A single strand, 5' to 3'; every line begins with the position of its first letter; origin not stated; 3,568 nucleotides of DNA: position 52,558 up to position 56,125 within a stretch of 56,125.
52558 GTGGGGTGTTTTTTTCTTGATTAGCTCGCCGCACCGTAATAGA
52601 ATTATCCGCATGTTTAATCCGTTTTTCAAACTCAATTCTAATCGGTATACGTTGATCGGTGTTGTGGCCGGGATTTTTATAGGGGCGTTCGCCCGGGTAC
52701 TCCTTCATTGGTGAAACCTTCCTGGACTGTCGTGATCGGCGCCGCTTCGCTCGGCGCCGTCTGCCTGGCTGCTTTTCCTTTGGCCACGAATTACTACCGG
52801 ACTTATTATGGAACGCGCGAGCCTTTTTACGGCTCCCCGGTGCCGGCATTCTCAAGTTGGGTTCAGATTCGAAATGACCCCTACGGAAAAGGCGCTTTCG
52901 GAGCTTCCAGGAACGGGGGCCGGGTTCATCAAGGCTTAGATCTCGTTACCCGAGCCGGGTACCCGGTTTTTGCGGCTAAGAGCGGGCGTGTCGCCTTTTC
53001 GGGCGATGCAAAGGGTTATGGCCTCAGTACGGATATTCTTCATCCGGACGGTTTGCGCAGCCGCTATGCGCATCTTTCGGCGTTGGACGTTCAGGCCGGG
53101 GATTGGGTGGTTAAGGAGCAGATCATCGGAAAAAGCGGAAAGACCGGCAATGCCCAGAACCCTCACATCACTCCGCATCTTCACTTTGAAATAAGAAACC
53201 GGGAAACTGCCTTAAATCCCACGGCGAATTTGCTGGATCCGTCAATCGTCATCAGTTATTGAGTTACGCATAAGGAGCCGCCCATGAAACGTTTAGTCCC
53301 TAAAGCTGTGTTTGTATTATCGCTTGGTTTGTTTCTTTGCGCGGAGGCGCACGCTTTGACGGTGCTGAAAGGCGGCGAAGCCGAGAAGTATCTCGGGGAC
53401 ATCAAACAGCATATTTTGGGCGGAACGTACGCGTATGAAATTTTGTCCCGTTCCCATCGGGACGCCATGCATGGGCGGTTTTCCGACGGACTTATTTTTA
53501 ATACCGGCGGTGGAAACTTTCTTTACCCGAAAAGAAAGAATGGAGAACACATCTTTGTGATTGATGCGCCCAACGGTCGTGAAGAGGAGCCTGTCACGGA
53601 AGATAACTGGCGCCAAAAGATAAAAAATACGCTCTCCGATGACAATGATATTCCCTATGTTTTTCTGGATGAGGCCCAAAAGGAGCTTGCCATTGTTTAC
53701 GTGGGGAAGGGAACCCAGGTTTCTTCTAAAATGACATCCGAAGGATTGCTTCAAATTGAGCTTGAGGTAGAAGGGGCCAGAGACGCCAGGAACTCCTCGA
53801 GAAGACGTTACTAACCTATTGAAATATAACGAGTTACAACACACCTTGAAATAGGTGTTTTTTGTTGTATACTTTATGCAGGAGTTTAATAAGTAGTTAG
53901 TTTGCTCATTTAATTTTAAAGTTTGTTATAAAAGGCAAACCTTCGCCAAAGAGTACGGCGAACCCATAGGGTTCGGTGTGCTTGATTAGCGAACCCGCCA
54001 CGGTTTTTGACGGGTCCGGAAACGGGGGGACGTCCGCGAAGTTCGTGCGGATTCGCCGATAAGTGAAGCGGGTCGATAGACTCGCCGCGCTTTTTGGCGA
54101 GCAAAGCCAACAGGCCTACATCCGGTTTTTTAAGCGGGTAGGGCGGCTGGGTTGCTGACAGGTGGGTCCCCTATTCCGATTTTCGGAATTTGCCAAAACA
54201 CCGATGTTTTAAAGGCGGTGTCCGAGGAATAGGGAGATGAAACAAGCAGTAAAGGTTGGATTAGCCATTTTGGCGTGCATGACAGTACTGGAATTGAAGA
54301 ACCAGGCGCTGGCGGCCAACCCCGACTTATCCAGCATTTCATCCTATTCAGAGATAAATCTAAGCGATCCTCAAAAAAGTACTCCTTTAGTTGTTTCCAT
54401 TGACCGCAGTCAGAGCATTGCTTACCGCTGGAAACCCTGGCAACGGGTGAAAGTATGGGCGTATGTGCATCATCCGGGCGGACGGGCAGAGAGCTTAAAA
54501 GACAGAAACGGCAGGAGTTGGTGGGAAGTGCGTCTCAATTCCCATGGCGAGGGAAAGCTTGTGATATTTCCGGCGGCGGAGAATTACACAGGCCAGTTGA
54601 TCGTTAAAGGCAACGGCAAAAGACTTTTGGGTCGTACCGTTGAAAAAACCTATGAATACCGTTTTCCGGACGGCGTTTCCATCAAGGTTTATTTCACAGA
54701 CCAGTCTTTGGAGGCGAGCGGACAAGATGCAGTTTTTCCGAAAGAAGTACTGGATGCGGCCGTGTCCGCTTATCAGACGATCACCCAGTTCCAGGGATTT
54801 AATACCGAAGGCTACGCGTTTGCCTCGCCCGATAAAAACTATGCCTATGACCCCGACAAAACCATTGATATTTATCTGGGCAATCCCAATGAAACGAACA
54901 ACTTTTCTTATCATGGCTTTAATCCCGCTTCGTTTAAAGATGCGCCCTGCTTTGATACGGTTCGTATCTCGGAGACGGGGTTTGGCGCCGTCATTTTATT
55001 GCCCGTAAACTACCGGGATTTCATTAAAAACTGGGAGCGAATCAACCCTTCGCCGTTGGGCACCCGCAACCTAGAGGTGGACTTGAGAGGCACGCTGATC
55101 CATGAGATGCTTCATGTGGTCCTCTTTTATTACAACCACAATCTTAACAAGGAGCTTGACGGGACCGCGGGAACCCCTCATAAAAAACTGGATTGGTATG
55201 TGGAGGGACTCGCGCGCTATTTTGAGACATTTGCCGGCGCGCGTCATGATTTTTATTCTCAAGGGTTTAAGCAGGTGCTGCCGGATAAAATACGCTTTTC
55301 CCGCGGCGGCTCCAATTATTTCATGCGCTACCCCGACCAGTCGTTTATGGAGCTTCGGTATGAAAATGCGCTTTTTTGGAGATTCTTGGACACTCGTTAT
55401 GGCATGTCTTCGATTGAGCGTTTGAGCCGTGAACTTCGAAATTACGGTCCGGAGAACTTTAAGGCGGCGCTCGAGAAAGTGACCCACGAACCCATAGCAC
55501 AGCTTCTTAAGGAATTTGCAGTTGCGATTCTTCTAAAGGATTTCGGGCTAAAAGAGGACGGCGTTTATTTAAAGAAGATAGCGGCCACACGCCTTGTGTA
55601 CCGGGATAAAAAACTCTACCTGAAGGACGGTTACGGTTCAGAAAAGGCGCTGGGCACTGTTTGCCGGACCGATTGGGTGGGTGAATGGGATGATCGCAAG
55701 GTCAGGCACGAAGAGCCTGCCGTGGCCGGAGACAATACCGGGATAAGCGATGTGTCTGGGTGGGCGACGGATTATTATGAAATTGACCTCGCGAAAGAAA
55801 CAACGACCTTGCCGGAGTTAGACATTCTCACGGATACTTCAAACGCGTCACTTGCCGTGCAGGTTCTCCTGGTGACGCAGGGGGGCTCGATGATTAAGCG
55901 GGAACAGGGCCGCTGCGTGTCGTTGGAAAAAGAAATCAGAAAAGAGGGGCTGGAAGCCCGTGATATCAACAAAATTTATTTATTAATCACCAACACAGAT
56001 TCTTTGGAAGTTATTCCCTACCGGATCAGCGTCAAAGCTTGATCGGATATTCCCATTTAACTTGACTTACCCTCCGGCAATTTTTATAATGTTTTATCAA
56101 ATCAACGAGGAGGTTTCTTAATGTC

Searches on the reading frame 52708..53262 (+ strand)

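Call 81: search_protein_families(library=pfam, proteins=[window:52708-53262:+], max_evalue=0.000001)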
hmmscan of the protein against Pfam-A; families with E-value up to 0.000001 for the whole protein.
window:52708-53262:+ (184 aa): 1 family
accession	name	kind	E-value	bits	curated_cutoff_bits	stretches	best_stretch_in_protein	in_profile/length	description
PF01551.29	Peptidase_M23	-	1.2e-27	96.3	28.7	1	73-171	2-96/96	Peptidase family M23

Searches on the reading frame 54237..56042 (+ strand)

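Call 8: search_protein_families(library=ncbifam, proteins=[window:54237-56042:+], max_evalue=0.00001)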
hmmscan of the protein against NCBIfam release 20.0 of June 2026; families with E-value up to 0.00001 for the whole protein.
window:54237-56042:+ (601 aa): 1 family
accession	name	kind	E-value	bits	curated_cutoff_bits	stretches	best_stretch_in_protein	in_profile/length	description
NF045524.1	MXAN_6640_HExxH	subfamily_domain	1.7e-06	28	140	0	160-445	5-256/290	MXAN_6640 family putative metalloprotease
